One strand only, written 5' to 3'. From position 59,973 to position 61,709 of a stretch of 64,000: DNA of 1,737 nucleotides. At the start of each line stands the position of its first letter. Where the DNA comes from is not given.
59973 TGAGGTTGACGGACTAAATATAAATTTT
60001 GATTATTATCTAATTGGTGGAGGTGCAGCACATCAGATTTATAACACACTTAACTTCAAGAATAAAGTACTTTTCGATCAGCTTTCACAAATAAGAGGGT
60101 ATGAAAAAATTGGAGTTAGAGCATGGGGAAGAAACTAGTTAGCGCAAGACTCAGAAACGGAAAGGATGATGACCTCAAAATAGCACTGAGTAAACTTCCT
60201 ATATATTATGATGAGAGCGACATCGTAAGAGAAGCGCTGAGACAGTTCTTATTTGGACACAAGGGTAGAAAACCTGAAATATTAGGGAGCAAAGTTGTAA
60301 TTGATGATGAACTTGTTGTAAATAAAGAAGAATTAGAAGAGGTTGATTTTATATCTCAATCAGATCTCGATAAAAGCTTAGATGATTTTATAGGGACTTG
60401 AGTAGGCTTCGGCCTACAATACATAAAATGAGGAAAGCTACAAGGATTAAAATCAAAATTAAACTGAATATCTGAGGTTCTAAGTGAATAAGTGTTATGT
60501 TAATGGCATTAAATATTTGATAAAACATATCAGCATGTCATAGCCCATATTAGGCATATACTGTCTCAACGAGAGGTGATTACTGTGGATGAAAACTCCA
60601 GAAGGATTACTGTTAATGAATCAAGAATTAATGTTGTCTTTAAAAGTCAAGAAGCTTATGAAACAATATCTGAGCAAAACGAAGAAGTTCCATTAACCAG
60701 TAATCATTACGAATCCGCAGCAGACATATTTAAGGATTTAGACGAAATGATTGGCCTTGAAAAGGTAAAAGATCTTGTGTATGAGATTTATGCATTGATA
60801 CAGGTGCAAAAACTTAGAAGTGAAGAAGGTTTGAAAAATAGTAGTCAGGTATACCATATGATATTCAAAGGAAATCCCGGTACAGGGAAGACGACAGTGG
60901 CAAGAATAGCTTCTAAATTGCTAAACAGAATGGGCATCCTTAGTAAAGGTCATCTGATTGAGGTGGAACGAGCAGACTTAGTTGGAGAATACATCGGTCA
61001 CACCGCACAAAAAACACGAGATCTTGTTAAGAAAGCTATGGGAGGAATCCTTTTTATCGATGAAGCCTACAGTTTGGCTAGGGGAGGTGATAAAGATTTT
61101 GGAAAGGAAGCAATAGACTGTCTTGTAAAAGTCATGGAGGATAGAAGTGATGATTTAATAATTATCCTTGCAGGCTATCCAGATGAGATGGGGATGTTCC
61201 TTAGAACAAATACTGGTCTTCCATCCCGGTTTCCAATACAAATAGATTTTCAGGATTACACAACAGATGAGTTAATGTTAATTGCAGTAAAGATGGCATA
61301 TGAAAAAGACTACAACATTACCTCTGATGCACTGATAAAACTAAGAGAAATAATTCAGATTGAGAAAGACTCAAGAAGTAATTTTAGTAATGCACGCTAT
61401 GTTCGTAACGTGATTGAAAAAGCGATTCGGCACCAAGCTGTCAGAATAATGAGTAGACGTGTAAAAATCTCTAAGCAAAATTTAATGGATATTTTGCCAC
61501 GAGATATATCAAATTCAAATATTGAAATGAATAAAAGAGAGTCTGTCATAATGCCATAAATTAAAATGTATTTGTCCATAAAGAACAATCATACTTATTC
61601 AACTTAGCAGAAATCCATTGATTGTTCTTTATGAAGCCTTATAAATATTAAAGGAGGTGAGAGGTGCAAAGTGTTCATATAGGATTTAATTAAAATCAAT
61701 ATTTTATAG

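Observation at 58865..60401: Actin-like ParM/Alp ATPase + RHH protein cassette with direct repeats bracketing its promoter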

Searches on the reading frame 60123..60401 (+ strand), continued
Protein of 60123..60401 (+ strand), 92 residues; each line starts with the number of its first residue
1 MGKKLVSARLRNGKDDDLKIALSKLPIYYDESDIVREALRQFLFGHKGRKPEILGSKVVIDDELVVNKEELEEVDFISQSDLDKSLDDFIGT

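Call 101: search_protein_families(library=phrogs, proteins=[P0115], max_evalue=0.1)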
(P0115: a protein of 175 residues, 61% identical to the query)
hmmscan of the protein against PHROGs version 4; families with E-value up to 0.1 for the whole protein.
P0115 (175 aa): 8 families
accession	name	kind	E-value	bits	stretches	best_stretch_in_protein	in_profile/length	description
phrog_35456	-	unknown function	2.3e-25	90.4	1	2-117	4-113/189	-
phrog_2937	-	unknown function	2.8e-08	34.5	1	5-125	2-119/244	-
phrog_16880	-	DNA, RNA and nucleotide metabolism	1.7e-05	25.8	1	3-81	5-77/162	endonuclease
phrog_314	-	DNA, RNA and nucleotide metabolism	6.2e-05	23.1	1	1-130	175-305/574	homing endonuclease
phrog_1111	-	DNA, RNA and nucleotide metabolism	0.0001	23.2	1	6-31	36-61/139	endonuclease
phrog_22664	-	unknown function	0.00024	20.7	1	6-88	19-100/610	-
phrog_19235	-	unknown function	0.01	16.3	1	6-82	22-96/251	-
phrog_3312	-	DNA, RNA and nucleotide metabolism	0.057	14.4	1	7-81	8-76/175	endonuclease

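Call 105: find_encoding_contigs(protein=P0121, flank=3000, max_places=2)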
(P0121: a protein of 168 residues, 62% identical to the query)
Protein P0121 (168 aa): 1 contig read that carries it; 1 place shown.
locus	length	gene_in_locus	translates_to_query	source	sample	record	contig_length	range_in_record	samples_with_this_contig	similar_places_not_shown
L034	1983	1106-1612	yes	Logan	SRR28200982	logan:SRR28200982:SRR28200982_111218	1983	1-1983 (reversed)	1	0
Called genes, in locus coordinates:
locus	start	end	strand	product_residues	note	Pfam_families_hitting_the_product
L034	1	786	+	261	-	?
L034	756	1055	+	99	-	-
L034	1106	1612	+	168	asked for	PF01541:GIY-YIG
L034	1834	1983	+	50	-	?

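Call 106: find_encoding_contigs(protein=P0116, flank=3000, max_places=2)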
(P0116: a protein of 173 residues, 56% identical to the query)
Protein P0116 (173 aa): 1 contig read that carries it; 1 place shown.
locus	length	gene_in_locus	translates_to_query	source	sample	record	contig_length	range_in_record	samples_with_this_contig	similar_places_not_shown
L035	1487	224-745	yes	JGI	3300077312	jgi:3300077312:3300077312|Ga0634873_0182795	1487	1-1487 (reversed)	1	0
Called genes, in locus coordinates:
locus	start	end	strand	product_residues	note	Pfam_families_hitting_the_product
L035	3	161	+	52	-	?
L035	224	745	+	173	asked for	PF01541:GIY-YIG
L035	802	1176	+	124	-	-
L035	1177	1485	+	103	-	?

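Call 118: search_protein_representatives(alignment_id=A4)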
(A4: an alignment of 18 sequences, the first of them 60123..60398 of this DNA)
Query: 18 sequences, 94 profile positions. Proteins with E-value up to 0.001 (for the whole library): 88; up to 1e-10: 10; up to 1e-30: 1. The best 88 are listed.
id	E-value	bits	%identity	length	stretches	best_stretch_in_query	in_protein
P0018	1.8e-36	140.3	-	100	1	1-94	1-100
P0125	1.1e-26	109.0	-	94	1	1-94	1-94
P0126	9.5e-25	102.8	-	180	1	3-63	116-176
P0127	1.3e-20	89.5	-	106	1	1-92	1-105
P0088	2.1e-14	69.6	-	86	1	4-92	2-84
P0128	2.5e-13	66.2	-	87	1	4-92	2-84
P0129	3.1e-12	62.6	-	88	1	4-93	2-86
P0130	3.5e-12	62.5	-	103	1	5-93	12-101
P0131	1.0e-11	61.0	-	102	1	1-92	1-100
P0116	9.0e-11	58.0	-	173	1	4-46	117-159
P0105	1.8e-10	57.0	-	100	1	6-93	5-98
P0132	2.0e-10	56.9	-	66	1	4-50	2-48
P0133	3.3e-10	56.1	-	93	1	6-92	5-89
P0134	1.2e-09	54.4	-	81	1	4-51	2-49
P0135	1.4e-09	54.1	-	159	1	4-45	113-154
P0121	2.0e-05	40.8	-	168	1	6-46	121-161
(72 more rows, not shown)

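Call 120: search_protein_families(library=pfam, alignment_id=A9, max_evalue=1)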
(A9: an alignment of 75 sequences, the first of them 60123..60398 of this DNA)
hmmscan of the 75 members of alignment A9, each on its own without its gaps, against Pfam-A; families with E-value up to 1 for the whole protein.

A. member 1, window:60123-60398:+ (92 aa): 0 families

B. families by the number of members that match (of 75 scanned): 50 families (the first 25 are shown)
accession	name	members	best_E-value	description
PF01402.27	RHH_1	32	6.1e-08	Ribbon-helix-helix protein, copG family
PF07499.19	RuvA_C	15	0.0013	RuvA, C-terminal domain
PF09957.15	VapB_antitoxin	4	0.0091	Bacterial antitoxin of type II TA system, VapB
PF12651.13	RHH_3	2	0.00071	Ribbon-helix-helix domain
PF24305.1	P8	2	0.017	Probiotic-derived P8 protein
PF19839.5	RHH_9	2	0.019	Ribbon-helix-helix protein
PF13113.11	DUF3970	2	0.028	Protein of unknown function (DUF3970)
PF21432.3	56B_RHH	2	0.04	56B-like, Ribbon-helix-helix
PF14475.11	Mso1_Sec1_bdg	2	0.081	Sec1-binding region of Mso1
PF10784.15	Plasmid_stab_B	2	0.11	Plasmid stability protein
PF17723.7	RHH_8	2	0.12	Ribbon-Helix-Helix transcriptional regulator family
PF06201.19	PITH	1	0.0019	PITH domain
PF15280.11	BORA_N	1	0.0061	Protein aurora borealis N-terminus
PF22957.2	NUP210_Ig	1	0.0083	NUP210 Ig-like domain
PF07510.16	GmrSD_C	1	0.013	GmrSD restriction endonucleases, C-terminal domain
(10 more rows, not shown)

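Call 121: search_solved_structures(query=A9, max_evalue=10, show_alignments=2)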
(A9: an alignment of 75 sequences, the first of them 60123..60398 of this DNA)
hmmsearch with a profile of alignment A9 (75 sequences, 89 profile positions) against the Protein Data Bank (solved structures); distinct sequences matched with E-value up to 10: 10.
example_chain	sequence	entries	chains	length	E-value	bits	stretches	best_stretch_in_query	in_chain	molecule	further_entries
6iya_A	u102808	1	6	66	0.0037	20.8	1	14-55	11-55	Transcriptional regulator CopG family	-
7etr_A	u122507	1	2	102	0.0057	20.2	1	14-57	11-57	Transcriptional regulator CopG family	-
1q5v_A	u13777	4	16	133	0.012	19.2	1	14-53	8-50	Nickel responsive regulator | Nickel-responsive regulator | Nickel-responsive regulatory protein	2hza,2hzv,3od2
6x0a_a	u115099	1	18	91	0.063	16.9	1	27-58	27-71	Putative addiction module antidote protein, CopG/Arc/MetJ family chimera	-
6xrw_B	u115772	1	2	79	0.26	14.9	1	9-50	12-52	Ribbon-helix-helix protein, CopG family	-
7by2_A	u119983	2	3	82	0.27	14.9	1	16-52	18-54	CopG family transcriptional regulator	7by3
5ceg_A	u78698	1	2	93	0.32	14.6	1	27-49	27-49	Addiction module antidote protein, CopG/Arc/MetJ family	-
2k5j_A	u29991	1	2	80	0.56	13.8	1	18-53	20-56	uncharacterized protein yiiF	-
4v6u_Bk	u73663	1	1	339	0.63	13.7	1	30-75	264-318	Acidic ribosomal protein P0 homolog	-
2zc2_A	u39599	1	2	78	1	13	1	24-55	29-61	DnaD-like replication protein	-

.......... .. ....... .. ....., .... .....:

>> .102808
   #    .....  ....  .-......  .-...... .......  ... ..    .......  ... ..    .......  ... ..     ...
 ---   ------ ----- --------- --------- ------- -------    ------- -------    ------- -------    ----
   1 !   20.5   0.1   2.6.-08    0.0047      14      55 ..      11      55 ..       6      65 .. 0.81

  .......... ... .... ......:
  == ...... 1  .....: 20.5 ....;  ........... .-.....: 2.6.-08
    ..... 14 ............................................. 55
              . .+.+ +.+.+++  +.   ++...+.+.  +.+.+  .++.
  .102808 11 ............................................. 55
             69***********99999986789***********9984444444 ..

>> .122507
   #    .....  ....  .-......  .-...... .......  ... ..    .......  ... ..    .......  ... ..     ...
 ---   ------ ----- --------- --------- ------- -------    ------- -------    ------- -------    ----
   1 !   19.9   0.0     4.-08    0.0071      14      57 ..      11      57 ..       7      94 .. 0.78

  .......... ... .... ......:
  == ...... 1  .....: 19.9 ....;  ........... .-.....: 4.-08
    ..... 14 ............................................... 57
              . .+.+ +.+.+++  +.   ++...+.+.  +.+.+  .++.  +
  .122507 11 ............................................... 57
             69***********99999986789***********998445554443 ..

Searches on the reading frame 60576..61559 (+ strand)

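Call 3: search_protein_families(library=pfam, proteins=[window:60576-61559:+], max_evalue=1)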
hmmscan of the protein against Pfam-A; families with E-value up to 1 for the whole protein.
window:60576-61559:+ (327 aa): 19 families
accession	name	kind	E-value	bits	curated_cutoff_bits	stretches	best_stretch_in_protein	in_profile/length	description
PF00004.35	AAA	-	1.5e-17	64.7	21.2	1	95-225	1-129/131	ATPase family associated with various cellular activities (AAA)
PF17866.7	AAA_lid_6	-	1.8e-17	63.6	24.3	1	251-311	2-60/60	AAA lid domain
PF07728.20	AAA_5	-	1.7e-05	25.3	22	1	94-164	1-75/139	AAA domain (dynein-related subfamily)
PF05496.18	RuvB_N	-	2.5e-05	24.5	27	1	55-194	6-115/159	Holliday junction DNA helicase RuvB P-loop domain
PF13401.12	AAA_22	-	0.00014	22.7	27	1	94-117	7-30/130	AAA domain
PF01078.27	Mg_chelatase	-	0.00027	20.9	20.3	1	93-119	23-49/207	Magnesium chelatase, subunit ChlI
PF13604.12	AAA_30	-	0.0015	18.7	27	1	94-165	20-98/191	AAA domain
PF13238.12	AAA_18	-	0.0022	18.9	29.4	1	98-127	4-25/128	AAA domain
PF05673.19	DUF815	-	0.0047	16.5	23.8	1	89-136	50-93/249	Protein of unknown function (DUF815)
PF00158.32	Sigma54_activat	-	0.0076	16.4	20.2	1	92-167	22-105/168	Sigma-54 interaction domain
PF25768.1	TPR_IFT121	-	0.015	16.1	27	1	234-272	49-87/100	IFT121-like, TPR repeats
PF01443.25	Viral_helicase1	-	0.027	14.7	21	1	97-170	3-74/228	Viral superfamily 1 RNA helicase core domain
PF13245.12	AAA_19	-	0.052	14.2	25.1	1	88-120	7-39/134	AAA domain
PF00910.28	RNA_helicase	-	0.062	14.2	21.5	1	96-143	2-51/105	RNA helicase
PF20720.3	nSTAND3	-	0.062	13.4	27.2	1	94-112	19-37/155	Novel STAND NTPase 3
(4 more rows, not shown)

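Call 4: search_protein_families(library=phrogs, proteins=[window:60576-61559:+], max_evalue=0.1)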
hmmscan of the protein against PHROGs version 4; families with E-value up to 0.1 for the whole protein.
window:60576-61559:+ (327 aa): 14 families
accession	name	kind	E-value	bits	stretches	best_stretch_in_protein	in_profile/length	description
phrog_4339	-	unknown function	7.6e-45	155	1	38-297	281-517/552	-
phrog_3757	-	unknown function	4.5e-13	50.3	1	31-310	65-327/367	-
phrog_168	-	DNA, RNA and nucleotide metabolism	3.4e-09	37.8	1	85-283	36-210/314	clamp loader of DNA polymerase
phrog_5846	-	DNA, RNA and nucleotide metabolism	3.6e-08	34.1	1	55-253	15-181/380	clamp loader of DNA polymerase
phrog_9172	-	unknown function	6e-07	29.6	1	84-169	103-180/509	-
phrog_10401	-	other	3.2e-06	27.1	1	90-167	458-530/667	ATPase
phrog_249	-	moron, auxiliary metabolic gene and host takeover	5e-06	27.1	1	65-163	111-201/380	porphyrin biosynthesis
phrog_4871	-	other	2.8e-05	23.8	1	61-252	191-381/764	ATP-dependent protease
phrog_7998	-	unknown function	5e-05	23.6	1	90-299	38-247/339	-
phrog_16448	-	other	0.0003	20.2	1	91-225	448-591/680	ATPase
phrog_7485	-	unknown function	0.0056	16.7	1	95-118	230-253/430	-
phrog_11838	-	DNA, RNA and nucleotide metabolism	0.02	15.1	1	96-196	44-135/420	clamp loader of DNA polymerase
phrog_2071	-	other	0.084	13.6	0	95-129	19-51/282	ATPase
phrog_3277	-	DNA, RNA and nucleotide metabolism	0.093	13.5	0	93-163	11-86/168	DnaC-like helicase loader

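Call 14: search_protein_families(library=ncbifam, proteins=[window:60576-61559:+], max_evalue=1)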
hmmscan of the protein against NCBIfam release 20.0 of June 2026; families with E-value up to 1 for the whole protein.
window:60576-61559:+ (327 aa): 29 families (the best 25 are shown)
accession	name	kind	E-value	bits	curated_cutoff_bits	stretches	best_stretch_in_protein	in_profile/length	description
TIGR02881.1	spore_V_K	equivalog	4.8e-122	406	422.95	1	53-310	3-260/261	stage V sporulation protein K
TIGR02880.1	cbbX_cfxQ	equivalog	2e-79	266.9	459.25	1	47-315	12-282/284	CbbX protein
TIGR03922.1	T7SS_EccA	equivalog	5.2e-71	239.9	466.65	1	53-314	273-551/557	type VII secretion AAA-ATPase EccA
NF042959.1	IteA_antiphage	equivalog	3.6e-08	33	510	1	34-306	67-320/367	anti-phage ATPase IteA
NF000868.0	PRK00080.1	equivalog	4e-08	32.5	282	1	54-196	23-135/330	Holliday junction branch migration DNA helicase RuvB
TIGR00635.1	ruvB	equivalog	1.4e-06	27.6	299.05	1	86-195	24-113/305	Holliday junction branch migration DNA helicase RuvB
NF003069.1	PRK03992.1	subfamily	4e-06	26.2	500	1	75-167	151-236/379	proteasome-activating nucleotidase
TIGR02640.1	gas_vesic_GvpN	equivalog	6.9e-06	25.7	266.8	1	92-149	21-77/262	gas vesicle protein GvpN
NF011523.0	PRK14962.1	equivalog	9.3e-06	24.7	576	1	83-117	27-61/474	DNA polymerase III subunits gamma and tau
TIGR01242.2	TIGR01242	subfamily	1.6e-05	24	500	1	95-168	151-220/362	proteasome-activating nucleotidase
NF011514.0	PRK14953.1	equivalog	0.00015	20.8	536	1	94-117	40-63/488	DNA polymerase III subunits gamma and tau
TIGR02397.1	dnaX_nterm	equivalog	0.00021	20.7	250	1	94-117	38-61/355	DNA polymerase III subunit gamma/tau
NF001679.0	PRK00440.1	equivalog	0.00042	19.5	303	1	89-194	36-134/322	replication factor C small subunit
NF047747.1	PrtsmActNtasePan2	equivalog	0.00074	18.9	700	1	95-168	188-257/397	proteasome-activating nucleotidase Pan2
NF009881.0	PRK13341.1-2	equivalog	0.00094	17.2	651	1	90-166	50-120/736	AAA family ATPase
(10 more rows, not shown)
